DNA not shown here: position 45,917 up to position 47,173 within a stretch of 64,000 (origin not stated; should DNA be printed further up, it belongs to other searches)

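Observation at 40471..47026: Four-gene cytoplasmic cluster: transglutaminase-like protein, unknown 444-aa protein, coiled-coil AAA_5 ATPase, unknown 319-aa protein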

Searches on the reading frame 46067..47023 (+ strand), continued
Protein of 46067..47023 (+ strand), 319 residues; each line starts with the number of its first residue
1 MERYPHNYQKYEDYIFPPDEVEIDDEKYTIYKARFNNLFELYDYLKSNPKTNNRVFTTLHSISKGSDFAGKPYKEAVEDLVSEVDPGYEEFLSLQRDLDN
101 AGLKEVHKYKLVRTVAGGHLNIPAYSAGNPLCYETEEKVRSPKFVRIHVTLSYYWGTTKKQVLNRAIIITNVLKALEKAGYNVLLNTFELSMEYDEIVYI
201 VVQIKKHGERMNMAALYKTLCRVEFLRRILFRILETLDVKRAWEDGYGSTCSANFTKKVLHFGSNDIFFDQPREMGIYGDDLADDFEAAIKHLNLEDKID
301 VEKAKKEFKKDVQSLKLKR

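Call 45: fold_search(model_id=the predicted structure, library=pdb)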
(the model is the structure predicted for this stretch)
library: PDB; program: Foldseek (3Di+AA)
matches with E <= 10: 801; with E <= 0.001: 2
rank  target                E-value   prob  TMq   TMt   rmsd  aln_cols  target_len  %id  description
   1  9qh6_G                2.4e-05  1.00  0.24  0.26  12.7       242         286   11  NorQ in complex with NorD VWA domain from Paracoccus denitrificans (released 2026-03-25)
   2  9qhd_G                5.8e-04  0.99  0.22  0.26  11.2       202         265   12  NorQD complex state 1 from Jhaorihella thermophila (released 2026-03-25)
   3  9qh8_G                2.8e-03  0.99  0.21  0.25  10.5       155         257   14  reduced NorQ-NorD VWA domain complex from Paracoccus denitrificans (released 2026-03-25)
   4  9qhe_G                3.1e-03  0.96  0.22  0.28  10.8       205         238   13  NorQD complex state 2 from Jhaorihella thermophila (released 2026-03-25)
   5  6erh_C                1.7e-02  0.44  0.19  0.13  11.0       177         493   13  Complex of XLF and heterodimer Ku bound to DNA (released 2018-10-17)
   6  8ag4_A                1.7e-02  0.35  0.18  0.13  11.2       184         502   14  Vaccinia C16 protein bound to Ku70/Ku80 (released 2022-11-09)
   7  4c2b_G                4.8e-02  0.47  0.19  0.28  10.4       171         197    8  Crystal Structure of High-Affinity von Willebrand Factor A1 domain with Disulfide Mutation in Complex with High Affini (released 2014-01-08)
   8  6erh_A                4.8e-02  0.33  0.20  0.15  10.2       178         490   11  Complex of XLF and heterodimer Ku bound to DNA (released 2018-10-17)
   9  6erg_A                6.1e-02  0.28  0.20  0.14  10.4       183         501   13  Complex of XLF and heterodimer Ku bound to DNA (released 2018-10-17)
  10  4c2b_C                6.8e-02  0.25  0.18  0.25  10.7       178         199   11  Crystal Structure of High-Affinity von Willebrand Factor A1 domain with Disulfide Mutation in Complex with High Affini (released 2014-01-08)
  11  6tyx_A                8.2e-02  0.20  0.20  0.26  12.3       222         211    9  Structure of Ku80 von Willebrand domain S229A mutant complexed with XLF Ku Binding Motif (released 2019-11-27)
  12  1jey_A                8.6e-02  0.35  0.22  0.15  10.6       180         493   14  Crystal Structure of the Ku heterodimer bound to DNA (released 2001-08-10)
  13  7zvt_A                8.6e-02  0.33  0.21  0.15  10.3       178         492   13  CryoEM structure of Ku heterodimer bound to DNA (released 2023-05-24)
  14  6erg_D                9.2e-02  0.30  0.22  0.16   9.9       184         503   11  Complex of XLF and heterodimer Ku bound to DNA (released 2018-10-17)
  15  4bzi_E                1.0e-01  0.13  0.12  0.06  13.5       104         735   14  The structure of the COPII coat assembled on membranes (released 2013-09-18)
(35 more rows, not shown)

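Call 50: fold_search(model_id=the predicted structure, library=viral)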
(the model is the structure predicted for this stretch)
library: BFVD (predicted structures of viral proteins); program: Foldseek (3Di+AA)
matches with E <= 10: 384; with E <= 0.001: 19
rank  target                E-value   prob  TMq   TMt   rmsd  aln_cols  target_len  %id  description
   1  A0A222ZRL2            5.4e-15  1.00  0.60  0.57   5.3       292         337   17  DUF7192 domain-containing protein [Mycobacterium phage Krypton555]
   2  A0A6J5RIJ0            3.3e-14  1.00  0.59  0.61   5.9       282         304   20  DUF7192 domain-containing protein (Fragment) [uncultured Caudovirales phage]
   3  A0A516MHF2            1.2e-13  1.00  0.55  0.61  10.1       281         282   20  (no name in the UniProt tables at hand)
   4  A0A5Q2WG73            4.6e-12  1.00  0.51  0.56   8.0       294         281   17  DUF7192 domain-containing protein [Gordonia phage Syleon]
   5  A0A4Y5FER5            1.2e-11  1.00  0.59  0.72   4.5       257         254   19  DUF7192 domain-containing protein [Lactobacillus phage 3-521]
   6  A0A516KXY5            1.2e-11  1.00  0.57  0.60   7.1       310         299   15  (no name in the UniProt tables at hand)
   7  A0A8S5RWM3            1.3e-11  1.00  0.57  0.53   8.7       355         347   18  DUF7192 domain-containing protein [Siphoviridae sp. ctHip2]
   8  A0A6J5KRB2            1.4e-11  1.00  0.53  0.52   7.2       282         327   14  DUF7192 domain-containing protein [uncultured Caudovirales phage]
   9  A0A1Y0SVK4            2.3e-10  1.00  0.49  0.52   7.2       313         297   13  (no name in the UniProt tables at hand)
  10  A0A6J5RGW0            4.3e-10  1.00  0.47  0.51   9.9       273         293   13  DUF7192 domain-containing protein [uncultured Caudovirales phage]
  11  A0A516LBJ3            8.7e-10  1.00  0.53  0.60   8.3       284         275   15  (no name in the UniProt tables at hand)
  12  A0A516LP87            6.0e-09  1.00  0.47  0.53   9.8       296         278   14  (no name in the UniProt tables at hand)
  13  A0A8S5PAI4            4.3e-06  1.00  0.29  0.16  14.6       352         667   11  Cobalamin biosynthesis protein [Siphoviridae sp. ctmpG14]
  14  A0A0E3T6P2            7.7e-06  1.00  0.29  0.13  13.5       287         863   11  von Willebrand factor domain protein [Gordonia phage Gmala1]
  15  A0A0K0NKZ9            1.7e-05  1.00  0.25  0.14  13.3       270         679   14  Putative von Willebrand factor protein [Gordonia phage GMA3]
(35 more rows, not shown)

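Call 67: find_related_loci(query=A2, collection=viral_contigs, flank=10000)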
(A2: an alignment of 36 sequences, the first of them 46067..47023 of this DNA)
Query A2 (319 aa) in viral_contigs; peptide patterns used: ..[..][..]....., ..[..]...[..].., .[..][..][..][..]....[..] (x = any residue, [..] = any of these).
64 stretches matched a pattern; 1 encode a relative of the query (tblastn E <= 1e-3); 1 distinct loci.
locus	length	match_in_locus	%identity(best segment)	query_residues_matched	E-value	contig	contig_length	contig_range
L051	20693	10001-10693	26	25-248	3e-9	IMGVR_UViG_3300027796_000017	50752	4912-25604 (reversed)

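Call 68: search_protein_families(library=pfam, proteins=[L041:3549-4835:+, L044:7708-8652:+, L012:3514-5244:+, L028:5483-5938:+, L041:4838-6085:+], max_evalue=0.01)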
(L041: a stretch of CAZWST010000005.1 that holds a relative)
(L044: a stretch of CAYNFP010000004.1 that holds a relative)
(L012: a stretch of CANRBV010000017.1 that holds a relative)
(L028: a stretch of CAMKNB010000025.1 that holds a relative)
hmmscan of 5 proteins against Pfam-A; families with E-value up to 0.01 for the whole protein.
L041:3549-4835:+ (429 aa): 0 families

L044:7708-8652:+ (315 aa): 0 families

L012:3514-5244:+ (577 aa): 2 families
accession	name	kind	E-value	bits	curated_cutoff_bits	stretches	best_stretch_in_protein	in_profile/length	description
PF07728.20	AAA_5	-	2.7e-11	44.1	22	1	343-474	2-139/139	AAA domain (dynein-related subfamily)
PF00004.35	AAA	-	0.00024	22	21.2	1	343-416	1-72/131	ATPase family associated with various cellular activities (AAA)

L028:5483-5938:+ (152 aa): 0 families

L041:4838-6085:+ (416 aa): 0 families

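Call 77: search_protein_families(library=pfam, proteins=[L016:3941-5623:+, L016:10334-11254:+, L018:5658-6848:+, L025:4949-6283:-, L025:11087-12601:+, L029:2547-4001:+, L034:5194-6189:-, L035:4979-6229:+, L038:961-1980:+, L022:7191-8336:+], max_evalue=0.0001)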
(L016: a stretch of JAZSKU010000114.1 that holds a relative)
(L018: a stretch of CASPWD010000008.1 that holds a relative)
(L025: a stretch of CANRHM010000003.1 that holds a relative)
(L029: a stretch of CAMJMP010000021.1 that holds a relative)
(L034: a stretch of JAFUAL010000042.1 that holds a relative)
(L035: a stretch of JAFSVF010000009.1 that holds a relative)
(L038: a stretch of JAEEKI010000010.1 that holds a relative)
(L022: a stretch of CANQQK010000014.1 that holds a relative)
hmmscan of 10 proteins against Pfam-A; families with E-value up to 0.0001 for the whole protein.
L016:3941-5623:+ (561 aa): 1 family
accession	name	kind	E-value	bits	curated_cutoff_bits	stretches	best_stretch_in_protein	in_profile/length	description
PF00226.36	DnaJ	-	3.7e-06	27.4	27.8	1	19-66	13-55/63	DnaJ domain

L016:10334-11254:+ (307 aa): 1 family
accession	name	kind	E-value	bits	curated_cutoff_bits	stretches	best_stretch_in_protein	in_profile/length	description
PF00882.24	Zn_dep_PLPC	-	3.4e-11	43.8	26.8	1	12-166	4-157/167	Zinc dependent phospholipase C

L018:5658-6848:+ (397 aa): 3 families
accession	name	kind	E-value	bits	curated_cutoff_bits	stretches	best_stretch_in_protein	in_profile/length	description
PF02568.20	ThiI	-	1.1e-62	211.6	20.5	1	172-366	1-195/197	Thiamine biosynthesis protein (ThiI)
PF22025.1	ThiI_fer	-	1.2e-18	67.7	25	1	5-73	2-71/72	ThiI ferredoxin-like domain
PF02926.22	THUMP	-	1.5e-18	67.4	20.6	1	82-160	2-83/84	THUMP domain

L025:4949-6283:- (444 aa): 1 family
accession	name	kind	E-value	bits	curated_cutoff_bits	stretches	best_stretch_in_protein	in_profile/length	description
PF00933.27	Glyco_hydro_3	-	2.1e-51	175.7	27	1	123-430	2-314/316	Glycosyl hydrolase family 3 N terminal domain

L025:11087-12601:+ (505 aa): 0 families

L029:2547-4001:+ (485 aa): 2 families
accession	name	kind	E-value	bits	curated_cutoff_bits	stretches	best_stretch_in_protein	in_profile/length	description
PF02934.20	GatB_N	-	3.9e-95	318.6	23.4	1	7-296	2-276/277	GatB/GatE catalytic domain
PF02637.23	GatB_Yqey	-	1.5e-43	148.6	27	1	336-482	1-148/148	GatB domain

L034:5194-6189:- (331 aa): 1 family
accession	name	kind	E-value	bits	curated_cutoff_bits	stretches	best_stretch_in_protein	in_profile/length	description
PF00990.26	GGDEF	-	7.5e-22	78.3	23.8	1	175-320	2-157/161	Diguanylate cyclase, GGDEF domain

L035:4979-6229:+ (417 aa): 2 families
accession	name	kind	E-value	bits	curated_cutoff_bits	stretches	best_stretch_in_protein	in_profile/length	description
PF13560.12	HTH_31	-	9.7e-06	26.2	27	0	161-190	13-43/64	Helix-turn-helix domain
PF11668.13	Gp_UL130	-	1.3e-05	25.7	25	0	79-127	79-133/159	HCMV glycoprotein pUL130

L038:961-1980:+ (340 aa): 10 families
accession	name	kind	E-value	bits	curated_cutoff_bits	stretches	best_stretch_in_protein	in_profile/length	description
PF16363.11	GDP_Man_Dehyd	-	7.2e-57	193.8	27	1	10-331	1-331/332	GDP-mannose 4,6 dehydratase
PF01370.27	Epimerase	-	1.5e-55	188.7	20.9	1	9-269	1-240/240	NAD dependent epimerase/dehydratase family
PF02719.21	Polysacc_synt_2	-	9.6e-14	51.7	20.2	1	9-188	1-172/293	Polysaccharide biosynthesis protein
PF01073.25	3Beta_HSD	-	4.7e-13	49.2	22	1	10-137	1-122/280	3-beta hydroxysteroid dehydrogenase/isomerase family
PF00106.31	adh_short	-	2.9e-08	33.9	26.6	1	9-92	3-89/195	short chain dehydrogenase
PF07993.18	NAD_binding_4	-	9.1e-07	28.7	20.1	1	11-184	1-204/258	Male sterility protein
PF04321.23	RmlD_sub_bind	-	9.3e-07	28.6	27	1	7-169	1-138/287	RmlD substrate binding domain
PF13460.12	NAD_binding_10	-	1.5e-06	28.7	27.2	1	13-144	1-112/184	NAD(P)H-binding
PF08659.16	KR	-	3.5e-06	27.5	22.6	1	9-138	3-144/180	KR domain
PF05368.20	NmrA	-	2.3e-05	24.6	27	0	8-130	4-106/298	NmrA-like family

L022:7191-8336:+ (382 aa): 0 families

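Call 85: list_cluster_members(proteins=[P0173, P0132, P0209, P0084, P0252])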
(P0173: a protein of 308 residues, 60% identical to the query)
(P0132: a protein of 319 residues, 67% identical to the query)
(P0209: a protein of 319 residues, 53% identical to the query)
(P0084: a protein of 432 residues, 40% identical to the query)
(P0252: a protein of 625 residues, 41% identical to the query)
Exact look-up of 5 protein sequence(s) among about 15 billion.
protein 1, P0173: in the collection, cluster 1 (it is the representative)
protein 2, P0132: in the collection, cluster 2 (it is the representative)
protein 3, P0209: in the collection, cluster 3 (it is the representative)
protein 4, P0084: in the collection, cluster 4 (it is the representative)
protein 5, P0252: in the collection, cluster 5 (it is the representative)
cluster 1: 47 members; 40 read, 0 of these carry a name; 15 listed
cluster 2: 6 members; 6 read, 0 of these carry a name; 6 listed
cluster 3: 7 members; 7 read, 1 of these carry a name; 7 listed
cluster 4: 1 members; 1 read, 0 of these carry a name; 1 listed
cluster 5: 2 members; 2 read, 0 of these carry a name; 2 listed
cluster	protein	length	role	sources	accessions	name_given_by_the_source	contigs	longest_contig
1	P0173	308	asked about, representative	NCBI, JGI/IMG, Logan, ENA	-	-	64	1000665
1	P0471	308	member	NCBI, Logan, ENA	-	-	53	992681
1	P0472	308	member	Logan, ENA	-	-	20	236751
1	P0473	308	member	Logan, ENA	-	-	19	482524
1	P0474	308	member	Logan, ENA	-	-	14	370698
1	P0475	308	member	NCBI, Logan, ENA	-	-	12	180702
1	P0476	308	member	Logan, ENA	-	-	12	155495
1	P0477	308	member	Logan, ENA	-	-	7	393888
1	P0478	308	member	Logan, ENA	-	-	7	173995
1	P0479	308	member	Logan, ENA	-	-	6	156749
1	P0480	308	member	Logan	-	-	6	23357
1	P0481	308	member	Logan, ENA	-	-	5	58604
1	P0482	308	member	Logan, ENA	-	-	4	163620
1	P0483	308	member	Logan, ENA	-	-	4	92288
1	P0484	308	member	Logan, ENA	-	-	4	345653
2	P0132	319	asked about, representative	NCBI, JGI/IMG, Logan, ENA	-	-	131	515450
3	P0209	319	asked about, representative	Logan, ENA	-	-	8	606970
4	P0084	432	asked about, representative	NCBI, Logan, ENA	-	-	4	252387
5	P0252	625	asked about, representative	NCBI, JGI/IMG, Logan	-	-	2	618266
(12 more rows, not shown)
